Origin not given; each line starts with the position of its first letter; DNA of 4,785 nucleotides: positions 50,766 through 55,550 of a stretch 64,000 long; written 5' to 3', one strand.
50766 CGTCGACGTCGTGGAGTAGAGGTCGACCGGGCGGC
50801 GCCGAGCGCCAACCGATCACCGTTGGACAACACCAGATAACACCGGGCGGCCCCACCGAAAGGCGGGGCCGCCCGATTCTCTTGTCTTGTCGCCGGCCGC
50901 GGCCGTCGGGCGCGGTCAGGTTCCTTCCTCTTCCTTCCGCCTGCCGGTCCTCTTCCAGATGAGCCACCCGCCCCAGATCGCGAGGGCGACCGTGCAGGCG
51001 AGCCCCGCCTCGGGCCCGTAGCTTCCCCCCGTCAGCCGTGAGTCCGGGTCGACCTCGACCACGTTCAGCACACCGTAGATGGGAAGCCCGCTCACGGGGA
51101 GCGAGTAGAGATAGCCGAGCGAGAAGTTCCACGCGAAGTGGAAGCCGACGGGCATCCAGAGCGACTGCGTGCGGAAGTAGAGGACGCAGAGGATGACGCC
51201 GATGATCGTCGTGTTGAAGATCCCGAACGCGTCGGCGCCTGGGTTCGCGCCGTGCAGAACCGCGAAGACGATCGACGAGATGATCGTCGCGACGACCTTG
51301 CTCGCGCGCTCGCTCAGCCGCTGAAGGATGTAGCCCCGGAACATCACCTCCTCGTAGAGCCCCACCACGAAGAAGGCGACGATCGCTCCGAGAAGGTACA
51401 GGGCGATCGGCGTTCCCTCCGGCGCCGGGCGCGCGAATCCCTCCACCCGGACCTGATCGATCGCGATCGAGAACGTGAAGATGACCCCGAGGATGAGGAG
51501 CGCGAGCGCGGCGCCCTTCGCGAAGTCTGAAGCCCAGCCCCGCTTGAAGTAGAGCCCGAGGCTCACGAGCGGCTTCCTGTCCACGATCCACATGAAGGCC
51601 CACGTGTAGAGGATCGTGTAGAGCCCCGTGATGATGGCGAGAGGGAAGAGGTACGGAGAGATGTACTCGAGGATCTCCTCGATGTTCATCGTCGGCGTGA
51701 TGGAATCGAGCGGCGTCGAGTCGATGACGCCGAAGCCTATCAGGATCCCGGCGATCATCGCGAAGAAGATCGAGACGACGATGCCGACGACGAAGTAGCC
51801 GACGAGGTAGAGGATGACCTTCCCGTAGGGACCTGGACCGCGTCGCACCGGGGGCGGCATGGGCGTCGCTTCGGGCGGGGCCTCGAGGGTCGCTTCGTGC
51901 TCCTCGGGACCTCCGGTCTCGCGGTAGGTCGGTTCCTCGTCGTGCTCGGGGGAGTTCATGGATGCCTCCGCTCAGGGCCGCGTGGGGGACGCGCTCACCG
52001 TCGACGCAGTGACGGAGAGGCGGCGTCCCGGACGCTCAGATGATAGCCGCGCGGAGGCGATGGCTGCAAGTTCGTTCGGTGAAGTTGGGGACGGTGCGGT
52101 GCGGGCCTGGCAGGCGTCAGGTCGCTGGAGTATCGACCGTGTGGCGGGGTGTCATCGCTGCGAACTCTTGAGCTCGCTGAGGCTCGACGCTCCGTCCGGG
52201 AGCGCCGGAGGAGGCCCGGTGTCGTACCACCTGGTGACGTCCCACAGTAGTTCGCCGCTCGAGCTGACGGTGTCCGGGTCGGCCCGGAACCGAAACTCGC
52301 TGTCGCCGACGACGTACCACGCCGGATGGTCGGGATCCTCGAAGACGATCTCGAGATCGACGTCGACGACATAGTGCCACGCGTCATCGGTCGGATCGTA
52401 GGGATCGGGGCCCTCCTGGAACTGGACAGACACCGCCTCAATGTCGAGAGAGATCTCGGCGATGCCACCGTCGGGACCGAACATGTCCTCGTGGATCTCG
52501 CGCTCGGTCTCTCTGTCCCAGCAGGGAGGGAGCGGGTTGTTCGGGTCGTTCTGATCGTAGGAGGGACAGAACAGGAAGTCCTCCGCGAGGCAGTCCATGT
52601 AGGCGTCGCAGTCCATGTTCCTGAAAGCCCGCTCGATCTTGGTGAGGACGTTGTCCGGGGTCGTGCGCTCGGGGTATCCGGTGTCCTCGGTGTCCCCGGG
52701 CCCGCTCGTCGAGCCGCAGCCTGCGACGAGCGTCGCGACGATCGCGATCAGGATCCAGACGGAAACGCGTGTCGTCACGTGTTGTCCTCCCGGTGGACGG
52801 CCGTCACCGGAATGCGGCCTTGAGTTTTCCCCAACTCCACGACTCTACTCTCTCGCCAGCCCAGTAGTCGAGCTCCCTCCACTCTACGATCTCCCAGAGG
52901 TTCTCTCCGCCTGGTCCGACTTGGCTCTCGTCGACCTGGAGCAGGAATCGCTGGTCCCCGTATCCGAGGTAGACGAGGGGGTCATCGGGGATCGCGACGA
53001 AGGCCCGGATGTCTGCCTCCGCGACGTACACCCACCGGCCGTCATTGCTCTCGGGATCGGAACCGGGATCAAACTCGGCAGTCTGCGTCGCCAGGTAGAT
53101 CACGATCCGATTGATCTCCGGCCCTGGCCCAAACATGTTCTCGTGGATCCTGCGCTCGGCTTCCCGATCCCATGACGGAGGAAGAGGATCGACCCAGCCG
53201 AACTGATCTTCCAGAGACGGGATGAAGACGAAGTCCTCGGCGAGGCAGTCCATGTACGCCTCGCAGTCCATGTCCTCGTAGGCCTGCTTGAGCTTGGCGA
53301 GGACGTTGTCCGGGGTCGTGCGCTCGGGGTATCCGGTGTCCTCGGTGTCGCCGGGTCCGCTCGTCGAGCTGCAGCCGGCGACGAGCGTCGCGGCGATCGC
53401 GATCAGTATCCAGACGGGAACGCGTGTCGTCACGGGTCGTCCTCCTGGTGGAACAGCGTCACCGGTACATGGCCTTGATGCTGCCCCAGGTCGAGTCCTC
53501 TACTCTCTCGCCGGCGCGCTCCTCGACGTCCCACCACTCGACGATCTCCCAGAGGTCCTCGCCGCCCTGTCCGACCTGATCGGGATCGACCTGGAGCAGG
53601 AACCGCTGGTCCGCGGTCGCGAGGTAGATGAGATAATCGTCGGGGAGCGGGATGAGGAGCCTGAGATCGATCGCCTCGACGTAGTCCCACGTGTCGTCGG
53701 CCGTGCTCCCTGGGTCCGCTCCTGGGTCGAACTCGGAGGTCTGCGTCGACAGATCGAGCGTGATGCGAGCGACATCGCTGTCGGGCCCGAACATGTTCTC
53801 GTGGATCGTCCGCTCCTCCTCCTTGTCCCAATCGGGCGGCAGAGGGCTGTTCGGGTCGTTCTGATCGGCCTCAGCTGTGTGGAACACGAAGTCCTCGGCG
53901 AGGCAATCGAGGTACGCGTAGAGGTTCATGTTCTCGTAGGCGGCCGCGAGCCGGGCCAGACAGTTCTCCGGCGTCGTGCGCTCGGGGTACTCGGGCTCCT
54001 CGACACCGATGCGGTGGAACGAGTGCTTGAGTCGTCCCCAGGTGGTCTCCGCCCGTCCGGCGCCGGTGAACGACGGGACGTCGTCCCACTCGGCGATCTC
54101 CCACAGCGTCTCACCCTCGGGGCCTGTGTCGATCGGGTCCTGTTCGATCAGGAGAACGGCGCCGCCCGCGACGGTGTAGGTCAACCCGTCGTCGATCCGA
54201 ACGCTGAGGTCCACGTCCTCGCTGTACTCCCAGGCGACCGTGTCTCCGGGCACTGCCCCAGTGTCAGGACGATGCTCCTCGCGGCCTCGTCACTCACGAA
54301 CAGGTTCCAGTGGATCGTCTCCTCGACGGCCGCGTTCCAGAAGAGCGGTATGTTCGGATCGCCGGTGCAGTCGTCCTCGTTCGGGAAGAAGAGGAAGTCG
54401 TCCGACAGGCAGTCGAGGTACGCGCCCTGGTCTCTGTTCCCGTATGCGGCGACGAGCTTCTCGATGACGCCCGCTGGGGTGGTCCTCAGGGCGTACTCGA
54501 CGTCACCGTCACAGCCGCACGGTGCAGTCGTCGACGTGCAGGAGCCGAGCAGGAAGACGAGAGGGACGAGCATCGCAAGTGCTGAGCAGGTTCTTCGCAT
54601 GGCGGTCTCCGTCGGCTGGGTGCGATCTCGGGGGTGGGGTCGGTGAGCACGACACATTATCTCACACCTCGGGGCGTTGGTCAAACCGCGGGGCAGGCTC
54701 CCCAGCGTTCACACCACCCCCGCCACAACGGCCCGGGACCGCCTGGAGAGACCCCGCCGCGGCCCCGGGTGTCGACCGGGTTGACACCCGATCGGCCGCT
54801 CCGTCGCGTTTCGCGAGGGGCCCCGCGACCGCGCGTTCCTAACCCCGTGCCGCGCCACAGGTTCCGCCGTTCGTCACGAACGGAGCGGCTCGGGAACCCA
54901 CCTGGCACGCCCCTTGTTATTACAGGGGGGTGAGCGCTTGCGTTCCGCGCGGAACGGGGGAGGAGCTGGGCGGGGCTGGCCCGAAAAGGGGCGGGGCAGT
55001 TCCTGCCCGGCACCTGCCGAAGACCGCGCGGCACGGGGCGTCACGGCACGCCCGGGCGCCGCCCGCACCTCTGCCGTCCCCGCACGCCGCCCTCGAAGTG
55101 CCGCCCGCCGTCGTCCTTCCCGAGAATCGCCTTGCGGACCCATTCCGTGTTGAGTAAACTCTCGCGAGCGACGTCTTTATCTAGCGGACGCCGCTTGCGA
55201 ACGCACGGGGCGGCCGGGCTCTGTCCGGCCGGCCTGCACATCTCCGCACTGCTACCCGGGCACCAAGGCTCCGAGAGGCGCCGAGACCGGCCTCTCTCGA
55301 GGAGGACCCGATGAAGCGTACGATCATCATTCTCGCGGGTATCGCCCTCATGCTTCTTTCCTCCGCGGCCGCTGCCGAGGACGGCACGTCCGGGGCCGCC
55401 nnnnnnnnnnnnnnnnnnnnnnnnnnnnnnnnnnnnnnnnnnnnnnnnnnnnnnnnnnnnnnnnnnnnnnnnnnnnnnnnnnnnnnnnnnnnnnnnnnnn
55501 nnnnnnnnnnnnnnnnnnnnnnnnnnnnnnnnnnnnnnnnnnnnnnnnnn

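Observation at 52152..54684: Tandem array of four NTF2/SnoaL-like lipoprotein paralogs, two of them joined by an apparent frameshift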

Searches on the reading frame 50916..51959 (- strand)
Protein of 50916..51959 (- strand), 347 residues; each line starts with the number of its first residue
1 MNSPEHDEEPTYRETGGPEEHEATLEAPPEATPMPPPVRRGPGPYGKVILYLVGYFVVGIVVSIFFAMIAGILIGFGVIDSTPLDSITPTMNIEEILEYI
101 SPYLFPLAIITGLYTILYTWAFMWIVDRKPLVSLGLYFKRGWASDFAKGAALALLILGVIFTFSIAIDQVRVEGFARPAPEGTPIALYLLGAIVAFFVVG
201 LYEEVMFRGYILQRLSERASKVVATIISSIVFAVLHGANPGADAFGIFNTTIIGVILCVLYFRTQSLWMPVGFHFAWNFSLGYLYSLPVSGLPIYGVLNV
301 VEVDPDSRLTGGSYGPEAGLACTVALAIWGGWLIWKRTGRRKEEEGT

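Call 4: search_protein_families(library=pfam, proteins=[window:50916-51959:-], max_evalue=1)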
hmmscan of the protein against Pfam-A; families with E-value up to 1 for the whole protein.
window:50916-51959:- (347 aa): 3 families
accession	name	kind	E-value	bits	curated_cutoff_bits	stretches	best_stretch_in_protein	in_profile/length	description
PF02517.21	Rce1-like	-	7.4e-25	87.5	22.4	1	188-279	4-92/93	Type II CAAX prenyl endopeptidase Rce1-like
PF01384.25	PHO4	-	0.055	12.9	33.7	1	49-286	73-234/350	Phosphate transporter family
PF11382.13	MctB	-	0.25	11.4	25.6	1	55-88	6-38/306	Copper transport outer membrane protein, MctB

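Call 81: search_protein_families(library=ncbifam, proteins=[window:50916-51959:-], max_evalue=0.001)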
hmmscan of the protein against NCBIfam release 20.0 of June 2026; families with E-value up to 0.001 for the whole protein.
window:50916-51959:- (347 aa): 10 families
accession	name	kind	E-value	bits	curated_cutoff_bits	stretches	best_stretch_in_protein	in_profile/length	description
NF041647.1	ABC_perm_CPBP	equivalog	2.4e-15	56.3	435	1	152-279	506-628/636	ABC transporter permease subunit/CPBP intramembrane protease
NF040589.1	CPBP_Synerg_MrtS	equivalog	1.4e-07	31.8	130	1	119-278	11-160/170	Synerg-CTERM system glutamic-type intramembrane protease MrtS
NF040915.1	CPBP_fam_MrtZ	exception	1.5e-07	31.1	325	1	191-282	167-265/275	myxosortase MrtZ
NF040914.1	Mrt_core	domain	5e-07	29.7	100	1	193-281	5-101/108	myxosortase family intramembrane protease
NF033192.3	CPBP_JDVT_MrtJ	equivalog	7.3e-07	29.8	75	1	197-279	6-93/98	JDVT-CTERM system glutamic-type intramembrane protease MrtJ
TIGR04162.1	exo_VPEID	exception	1.2e-06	27.8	150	1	140-274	377-496/516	exosortase E/protease, VPEID-CTERM system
TIGR03008.1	pepcterm_CAAX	equivalog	1e-05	25.5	81.05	1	184-282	112-210/222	CAAX prenyl protease-related protein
NF046050.1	CPBP_fam_MroQ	equivalog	1.1e-05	24.9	270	1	197-278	134-217/243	intramembrane glutamic endopeptidase MroQ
NF040674.1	CPBP_fam_MrtP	equivalog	5e-05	23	250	1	192-236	249-303/354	myxosortase MrtP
NF040594.1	CPBP_fam_MrtC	equivalog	0.00077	19.2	195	0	191-237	117-173/221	myxosortase MrtC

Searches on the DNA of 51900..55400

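Call 44: search_rna_families(source=window, start=51900, end=55400, threshold=evalue, max_evalue=1)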
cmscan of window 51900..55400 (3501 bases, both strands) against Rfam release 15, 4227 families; matches with E-value up to 1: 0.
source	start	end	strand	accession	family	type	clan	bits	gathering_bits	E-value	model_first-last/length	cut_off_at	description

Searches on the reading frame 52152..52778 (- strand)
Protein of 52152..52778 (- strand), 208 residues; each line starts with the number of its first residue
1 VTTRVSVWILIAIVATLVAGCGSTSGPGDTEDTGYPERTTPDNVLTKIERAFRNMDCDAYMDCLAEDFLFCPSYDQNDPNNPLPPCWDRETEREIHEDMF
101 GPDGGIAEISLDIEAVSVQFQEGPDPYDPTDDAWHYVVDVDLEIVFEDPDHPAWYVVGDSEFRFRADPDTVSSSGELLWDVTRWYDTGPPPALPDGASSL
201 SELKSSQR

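Call 4: search_protein_families(library=pfam, proteins=[window:52152-52778:-], max_evalue=1)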
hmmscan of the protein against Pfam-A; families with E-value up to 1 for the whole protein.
window:52152-52778:- (208 aa): 2 families
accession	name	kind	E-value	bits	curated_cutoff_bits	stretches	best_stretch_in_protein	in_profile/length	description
PF14534.12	DUF4440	-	0.033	15.1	25.2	1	46-118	6-64/107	Domain of unknown function (DUF4440)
PF13627.12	LptM_cons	-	0.12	12.7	27.3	1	8-23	1-16/23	LPS-assembly lipoprotein LptM, conserved region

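Call 12: find_encoding_contigs(protein=window:52152-52778:-, flank=3000, max_places=10)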
Protein window:52152-52778:- (208 aa): 3 contigs read that carry it; 2 places shown.
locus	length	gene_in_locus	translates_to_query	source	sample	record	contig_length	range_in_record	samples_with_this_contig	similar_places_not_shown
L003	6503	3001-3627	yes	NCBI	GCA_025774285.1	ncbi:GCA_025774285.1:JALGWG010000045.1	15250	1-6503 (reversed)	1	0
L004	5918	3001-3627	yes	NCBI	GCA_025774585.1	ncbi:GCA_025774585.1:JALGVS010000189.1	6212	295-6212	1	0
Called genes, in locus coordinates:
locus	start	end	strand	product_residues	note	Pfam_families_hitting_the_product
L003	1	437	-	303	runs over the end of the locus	PF03687:UPF0164, PF19572:PorV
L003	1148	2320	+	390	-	-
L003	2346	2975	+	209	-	-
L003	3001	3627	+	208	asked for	-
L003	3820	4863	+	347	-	PF02517:Rce1-like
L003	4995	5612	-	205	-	-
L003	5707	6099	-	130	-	PF01894:YjbQ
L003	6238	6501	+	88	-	?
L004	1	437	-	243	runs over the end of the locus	?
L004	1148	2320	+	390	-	-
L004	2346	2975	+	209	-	-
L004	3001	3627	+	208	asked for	-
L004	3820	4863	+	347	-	PF02517:Rce1-like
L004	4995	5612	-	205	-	-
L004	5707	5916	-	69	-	?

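Call 40: search_protein_families(library=ncbifam, proteins=[window:52152-52778:-], max_evalue=0.1)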
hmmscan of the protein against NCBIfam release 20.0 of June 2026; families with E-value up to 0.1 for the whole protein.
window:52152-52778:- (208 aa): 0 families
